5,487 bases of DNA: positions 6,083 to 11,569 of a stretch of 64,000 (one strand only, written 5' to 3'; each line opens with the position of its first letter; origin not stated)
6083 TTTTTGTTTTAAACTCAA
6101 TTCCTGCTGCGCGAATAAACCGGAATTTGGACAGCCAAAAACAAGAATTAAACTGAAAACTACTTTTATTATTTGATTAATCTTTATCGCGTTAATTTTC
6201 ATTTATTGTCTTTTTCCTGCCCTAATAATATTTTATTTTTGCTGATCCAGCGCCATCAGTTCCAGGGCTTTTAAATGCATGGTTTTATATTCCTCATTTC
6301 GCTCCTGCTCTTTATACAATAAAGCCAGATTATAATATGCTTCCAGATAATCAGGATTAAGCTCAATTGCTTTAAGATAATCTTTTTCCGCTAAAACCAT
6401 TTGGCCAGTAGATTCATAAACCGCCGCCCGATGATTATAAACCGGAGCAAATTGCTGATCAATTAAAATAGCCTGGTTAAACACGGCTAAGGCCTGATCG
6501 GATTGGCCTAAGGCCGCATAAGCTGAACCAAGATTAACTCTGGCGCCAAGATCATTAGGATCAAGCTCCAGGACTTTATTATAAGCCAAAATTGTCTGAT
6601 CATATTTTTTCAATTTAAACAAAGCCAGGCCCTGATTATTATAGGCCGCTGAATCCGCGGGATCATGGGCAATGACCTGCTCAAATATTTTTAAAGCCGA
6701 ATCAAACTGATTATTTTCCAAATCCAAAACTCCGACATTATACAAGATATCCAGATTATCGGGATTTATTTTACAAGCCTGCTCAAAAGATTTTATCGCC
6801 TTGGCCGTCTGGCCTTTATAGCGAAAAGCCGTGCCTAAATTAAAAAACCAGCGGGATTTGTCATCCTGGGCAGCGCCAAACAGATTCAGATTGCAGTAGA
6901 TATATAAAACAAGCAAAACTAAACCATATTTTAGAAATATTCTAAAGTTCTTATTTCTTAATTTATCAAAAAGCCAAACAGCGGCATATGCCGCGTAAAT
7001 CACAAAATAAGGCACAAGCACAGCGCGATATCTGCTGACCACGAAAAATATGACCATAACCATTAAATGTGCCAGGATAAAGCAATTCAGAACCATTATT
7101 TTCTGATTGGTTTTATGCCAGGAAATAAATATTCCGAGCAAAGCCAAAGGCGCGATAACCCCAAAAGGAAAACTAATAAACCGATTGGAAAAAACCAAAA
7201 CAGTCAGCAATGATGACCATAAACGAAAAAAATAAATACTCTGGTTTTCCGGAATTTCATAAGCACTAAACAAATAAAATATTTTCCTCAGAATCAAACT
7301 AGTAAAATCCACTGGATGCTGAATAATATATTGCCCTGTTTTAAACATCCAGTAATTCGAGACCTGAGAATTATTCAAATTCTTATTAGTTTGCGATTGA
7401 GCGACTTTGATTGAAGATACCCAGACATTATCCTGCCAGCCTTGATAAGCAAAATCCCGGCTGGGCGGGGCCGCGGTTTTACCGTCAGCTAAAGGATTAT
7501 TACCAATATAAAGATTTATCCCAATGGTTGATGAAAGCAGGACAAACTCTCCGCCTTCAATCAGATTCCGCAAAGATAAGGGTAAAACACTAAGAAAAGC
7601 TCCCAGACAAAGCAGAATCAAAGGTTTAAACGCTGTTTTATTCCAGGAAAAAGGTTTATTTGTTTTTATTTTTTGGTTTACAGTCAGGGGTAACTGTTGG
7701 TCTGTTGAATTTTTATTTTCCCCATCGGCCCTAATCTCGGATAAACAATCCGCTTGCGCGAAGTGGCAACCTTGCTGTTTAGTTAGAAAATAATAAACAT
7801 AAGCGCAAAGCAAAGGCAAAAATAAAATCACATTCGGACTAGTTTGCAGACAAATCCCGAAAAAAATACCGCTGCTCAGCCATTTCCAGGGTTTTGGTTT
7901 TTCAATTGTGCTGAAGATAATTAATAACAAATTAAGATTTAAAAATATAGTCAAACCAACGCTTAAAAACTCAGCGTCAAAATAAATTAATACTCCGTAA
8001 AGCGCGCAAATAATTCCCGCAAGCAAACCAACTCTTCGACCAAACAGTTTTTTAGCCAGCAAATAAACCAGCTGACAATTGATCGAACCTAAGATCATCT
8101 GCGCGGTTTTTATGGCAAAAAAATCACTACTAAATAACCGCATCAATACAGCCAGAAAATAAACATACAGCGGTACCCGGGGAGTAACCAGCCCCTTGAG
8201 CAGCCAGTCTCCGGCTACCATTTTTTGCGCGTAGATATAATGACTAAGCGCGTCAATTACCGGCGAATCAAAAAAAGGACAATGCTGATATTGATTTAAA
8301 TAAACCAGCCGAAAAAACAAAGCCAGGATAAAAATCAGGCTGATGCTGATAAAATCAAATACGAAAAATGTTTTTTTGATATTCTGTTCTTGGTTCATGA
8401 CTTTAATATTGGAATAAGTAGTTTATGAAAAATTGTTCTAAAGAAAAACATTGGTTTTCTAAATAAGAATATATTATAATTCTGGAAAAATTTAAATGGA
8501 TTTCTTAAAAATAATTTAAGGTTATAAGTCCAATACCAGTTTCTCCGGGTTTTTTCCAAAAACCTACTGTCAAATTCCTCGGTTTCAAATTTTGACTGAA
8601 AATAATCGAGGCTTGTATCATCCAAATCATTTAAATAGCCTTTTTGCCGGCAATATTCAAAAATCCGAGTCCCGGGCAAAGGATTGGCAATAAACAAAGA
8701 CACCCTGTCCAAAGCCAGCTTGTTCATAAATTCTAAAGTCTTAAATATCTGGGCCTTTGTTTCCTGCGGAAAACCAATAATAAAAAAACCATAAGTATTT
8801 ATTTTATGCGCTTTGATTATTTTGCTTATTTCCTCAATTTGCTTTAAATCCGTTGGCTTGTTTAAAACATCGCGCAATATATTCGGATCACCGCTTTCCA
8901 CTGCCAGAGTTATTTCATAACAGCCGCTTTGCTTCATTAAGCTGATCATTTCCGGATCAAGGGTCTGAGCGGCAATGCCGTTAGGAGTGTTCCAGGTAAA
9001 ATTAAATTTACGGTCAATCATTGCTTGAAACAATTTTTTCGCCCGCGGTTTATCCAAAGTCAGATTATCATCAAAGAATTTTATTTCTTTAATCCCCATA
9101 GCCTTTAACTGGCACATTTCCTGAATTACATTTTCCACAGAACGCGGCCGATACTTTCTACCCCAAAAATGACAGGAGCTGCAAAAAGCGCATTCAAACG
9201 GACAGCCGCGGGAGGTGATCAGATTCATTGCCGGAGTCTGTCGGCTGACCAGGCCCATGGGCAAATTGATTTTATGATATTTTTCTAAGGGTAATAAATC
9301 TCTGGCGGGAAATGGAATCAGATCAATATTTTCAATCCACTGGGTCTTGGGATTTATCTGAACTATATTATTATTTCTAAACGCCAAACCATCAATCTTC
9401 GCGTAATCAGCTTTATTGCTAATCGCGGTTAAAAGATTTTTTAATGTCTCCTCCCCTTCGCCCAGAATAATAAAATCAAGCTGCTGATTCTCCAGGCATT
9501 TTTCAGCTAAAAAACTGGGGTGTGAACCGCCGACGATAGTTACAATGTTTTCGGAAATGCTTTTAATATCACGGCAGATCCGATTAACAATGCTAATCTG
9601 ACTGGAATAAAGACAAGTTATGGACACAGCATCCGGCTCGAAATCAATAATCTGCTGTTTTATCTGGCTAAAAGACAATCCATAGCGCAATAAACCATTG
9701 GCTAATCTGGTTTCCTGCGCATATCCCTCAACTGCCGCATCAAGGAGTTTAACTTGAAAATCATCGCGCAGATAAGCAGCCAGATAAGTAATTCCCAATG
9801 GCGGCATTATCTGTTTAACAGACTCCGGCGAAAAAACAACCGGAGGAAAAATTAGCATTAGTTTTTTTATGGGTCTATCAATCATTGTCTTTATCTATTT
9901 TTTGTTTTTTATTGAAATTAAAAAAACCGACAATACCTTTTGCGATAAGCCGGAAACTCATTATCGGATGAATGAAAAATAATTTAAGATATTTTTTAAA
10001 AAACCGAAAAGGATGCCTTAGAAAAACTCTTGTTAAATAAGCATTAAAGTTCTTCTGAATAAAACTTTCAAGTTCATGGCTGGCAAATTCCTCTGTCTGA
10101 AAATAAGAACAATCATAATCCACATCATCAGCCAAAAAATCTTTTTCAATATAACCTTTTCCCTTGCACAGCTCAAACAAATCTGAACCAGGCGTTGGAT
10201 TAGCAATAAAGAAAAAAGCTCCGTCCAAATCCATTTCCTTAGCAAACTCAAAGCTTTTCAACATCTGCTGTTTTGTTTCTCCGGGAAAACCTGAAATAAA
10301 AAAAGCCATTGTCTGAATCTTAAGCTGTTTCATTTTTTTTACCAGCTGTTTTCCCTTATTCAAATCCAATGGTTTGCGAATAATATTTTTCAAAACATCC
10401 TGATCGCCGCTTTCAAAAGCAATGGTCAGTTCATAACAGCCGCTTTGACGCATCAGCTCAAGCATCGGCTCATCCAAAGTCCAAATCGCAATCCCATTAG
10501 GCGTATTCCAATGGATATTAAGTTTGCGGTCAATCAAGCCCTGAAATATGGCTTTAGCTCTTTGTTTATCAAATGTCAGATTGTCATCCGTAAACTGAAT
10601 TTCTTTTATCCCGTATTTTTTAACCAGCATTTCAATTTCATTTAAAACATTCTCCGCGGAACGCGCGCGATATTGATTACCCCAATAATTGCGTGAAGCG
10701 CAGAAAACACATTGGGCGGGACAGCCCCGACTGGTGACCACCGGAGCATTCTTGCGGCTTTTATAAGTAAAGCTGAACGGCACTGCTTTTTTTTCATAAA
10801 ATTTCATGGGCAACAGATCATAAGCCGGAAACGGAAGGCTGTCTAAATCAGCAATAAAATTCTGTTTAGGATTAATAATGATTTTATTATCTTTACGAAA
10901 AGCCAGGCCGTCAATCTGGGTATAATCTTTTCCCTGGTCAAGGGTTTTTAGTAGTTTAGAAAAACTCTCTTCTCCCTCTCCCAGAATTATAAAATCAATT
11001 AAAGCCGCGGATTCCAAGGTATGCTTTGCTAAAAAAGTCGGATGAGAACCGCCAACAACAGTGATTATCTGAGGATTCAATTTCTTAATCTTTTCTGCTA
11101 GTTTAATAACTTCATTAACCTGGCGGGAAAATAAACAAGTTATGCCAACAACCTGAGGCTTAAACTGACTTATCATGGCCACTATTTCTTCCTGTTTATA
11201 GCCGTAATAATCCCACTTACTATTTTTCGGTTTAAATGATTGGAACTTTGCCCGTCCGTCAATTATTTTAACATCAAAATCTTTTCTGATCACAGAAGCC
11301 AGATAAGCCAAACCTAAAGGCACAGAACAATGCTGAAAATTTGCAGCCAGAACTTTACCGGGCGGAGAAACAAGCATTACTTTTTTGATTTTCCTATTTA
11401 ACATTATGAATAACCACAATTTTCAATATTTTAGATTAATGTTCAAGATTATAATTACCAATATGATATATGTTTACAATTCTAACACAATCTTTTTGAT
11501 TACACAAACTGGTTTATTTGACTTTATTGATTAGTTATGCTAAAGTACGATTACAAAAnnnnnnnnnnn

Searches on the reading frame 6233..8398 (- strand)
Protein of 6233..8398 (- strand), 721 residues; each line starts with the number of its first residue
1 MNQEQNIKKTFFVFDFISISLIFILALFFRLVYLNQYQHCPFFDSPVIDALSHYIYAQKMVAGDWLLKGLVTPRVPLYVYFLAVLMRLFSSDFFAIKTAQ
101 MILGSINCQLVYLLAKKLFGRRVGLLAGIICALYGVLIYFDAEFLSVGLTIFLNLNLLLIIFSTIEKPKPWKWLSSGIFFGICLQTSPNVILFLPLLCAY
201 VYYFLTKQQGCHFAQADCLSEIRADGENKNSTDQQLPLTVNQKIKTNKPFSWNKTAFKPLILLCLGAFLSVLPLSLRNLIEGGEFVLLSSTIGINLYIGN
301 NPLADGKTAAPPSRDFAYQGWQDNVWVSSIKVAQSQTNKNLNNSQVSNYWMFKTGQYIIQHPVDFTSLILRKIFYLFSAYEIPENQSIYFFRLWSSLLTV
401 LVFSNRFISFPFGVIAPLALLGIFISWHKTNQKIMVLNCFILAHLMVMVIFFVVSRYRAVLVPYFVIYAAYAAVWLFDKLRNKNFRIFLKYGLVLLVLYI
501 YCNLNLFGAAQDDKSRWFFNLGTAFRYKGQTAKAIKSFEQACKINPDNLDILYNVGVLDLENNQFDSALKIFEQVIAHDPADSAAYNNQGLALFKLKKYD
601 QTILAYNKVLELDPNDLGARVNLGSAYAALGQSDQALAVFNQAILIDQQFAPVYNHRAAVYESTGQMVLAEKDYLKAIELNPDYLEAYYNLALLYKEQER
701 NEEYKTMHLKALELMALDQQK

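Call 55: search_protein_families(library=pfam, proteins=[window:6233-8398:-], max_evalue=0.001)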
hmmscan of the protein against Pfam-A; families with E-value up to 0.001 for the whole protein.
window:6233-8398:- (721 aa): 19 families
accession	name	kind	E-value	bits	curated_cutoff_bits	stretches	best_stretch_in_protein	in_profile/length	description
PF00515.34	TPR_1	-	3.9e-38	128.2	27.8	4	584-616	2-34/34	Tetratricopeptide repeat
PF13414.12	TPR_11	-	2e-31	107.9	26.8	4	522-557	1-36/42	TPR repeat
PF07719.23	TPR_2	-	2.2e-30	102.6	27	2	517-548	3-34/34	Tetratricopeptide repeat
PF13181.12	TPR_8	-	3.5e-30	102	25.7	4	519-548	5-34/34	Tetratricopeptide repeat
PF13431.12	TPR_17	-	1.8e-28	96.8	24.4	2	605-637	1-33/34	Tetratricopeptide repeat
PF14559.12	TPR_19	-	1.5e-21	76.9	25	2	529-586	5-61/68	Tetratricopeptide repeat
PF13424.12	TPR_12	-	2.6e-21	76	30.1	2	584-644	4-72/77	Tetratricopeptide repeat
PF13432.12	TPR_16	-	4.6e-19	69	32.7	1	559-616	7-64/65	Tetratricopeptide repeat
PF13428.12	TPR_14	-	2e-17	62.4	23.5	0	521-554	7-40/44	Tetratricopeptide repeat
PF13174.12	TPR_6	-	2.5e-14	53.3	26.3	0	519-547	4-32/33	Tetratricopeptide repeat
PF13231.12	PMT_2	-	4.3e-12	47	26.1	1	76-207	4-132/160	Dolichyl-phosphate-mannose-protein mannosyltransferase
PF23914.1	TPR_CcmH_CycH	-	5.8e-10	39.7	42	1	511-615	47-153/158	Cytochrome c-type biogenesis protein H TPR domain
PF13371.12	TPR_9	-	5.8e-10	39.5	35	0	595-646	7-58/73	Tetratricopeptide repeat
PF13176.12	TPR_7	-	1.8e-09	37.3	27.9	0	621-648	3-30/36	Tetratricopeptide repeat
PF24575.1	TPR_Slam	-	2.1e-08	34.9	35.2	0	497-571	34-103/104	Surface lipoprotein assembly modifier, N-terminal TPR repeats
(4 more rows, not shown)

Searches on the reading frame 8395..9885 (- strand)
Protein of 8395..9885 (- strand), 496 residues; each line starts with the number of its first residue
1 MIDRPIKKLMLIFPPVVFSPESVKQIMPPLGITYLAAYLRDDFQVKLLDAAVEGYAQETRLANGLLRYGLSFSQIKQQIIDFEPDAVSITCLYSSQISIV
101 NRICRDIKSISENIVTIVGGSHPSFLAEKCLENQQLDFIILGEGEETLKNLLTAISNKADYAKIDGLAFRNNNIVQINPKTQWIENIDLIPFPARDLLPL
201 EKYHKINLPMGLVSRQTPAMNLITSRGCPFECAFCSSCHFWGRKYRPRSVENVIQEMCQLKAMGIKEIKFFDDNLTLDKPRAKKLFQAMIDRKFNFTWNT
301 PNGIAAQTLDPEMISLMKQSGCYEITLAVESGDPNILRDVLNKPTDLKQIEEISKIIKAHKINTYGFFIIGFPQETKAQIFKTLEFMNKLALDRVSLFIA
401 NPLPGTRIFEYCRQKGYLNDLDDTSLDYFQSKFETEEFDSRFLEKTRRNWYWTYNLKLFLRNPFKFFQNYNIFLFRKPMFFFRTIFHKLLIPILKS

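Call 55: search_protein_families(library=pfam, proteins=[window:8395-9885:-], max_evalue=0.001)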
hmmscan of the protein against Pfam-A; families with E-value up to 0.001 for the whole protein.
window:8395-9885:- (496 aa): 2 families
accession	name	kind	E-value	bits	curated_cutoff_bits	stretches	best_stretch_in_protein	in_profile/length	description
PF02310.24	B12-binding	-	2.7e-25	89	32.1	1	22-151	7-120/121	B12 binding domain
PF04055.27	Radical_SAM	-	9.2e-21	75.2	29.5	1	223-386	2-165/166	Radical SAM superfamily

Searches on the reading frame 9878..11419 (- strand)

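Call 55: search_protein_families(library=pfam, proteins=[window:9878-11419:-], max_evalue=0.001)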
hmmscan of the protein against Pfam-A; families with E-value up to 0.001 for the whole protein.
window:9878-11419:- (513 aa): 3 families
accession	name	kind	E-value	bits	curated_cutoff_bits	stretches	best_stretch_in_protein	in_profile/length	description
PF02310.24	B12-binding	-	2.1e-25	89.3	32.1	1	21-156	1-120/121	B12 binding domain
PF04055.27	Radical_SAM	-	2.6e-20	73.7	29.5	1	227-393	1-166/166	Radical SAM superfamily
PF13353.11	Fer4_12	-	4.1e-05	24.3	22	0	230-277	12-59/137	4Fe-4S single cluster domain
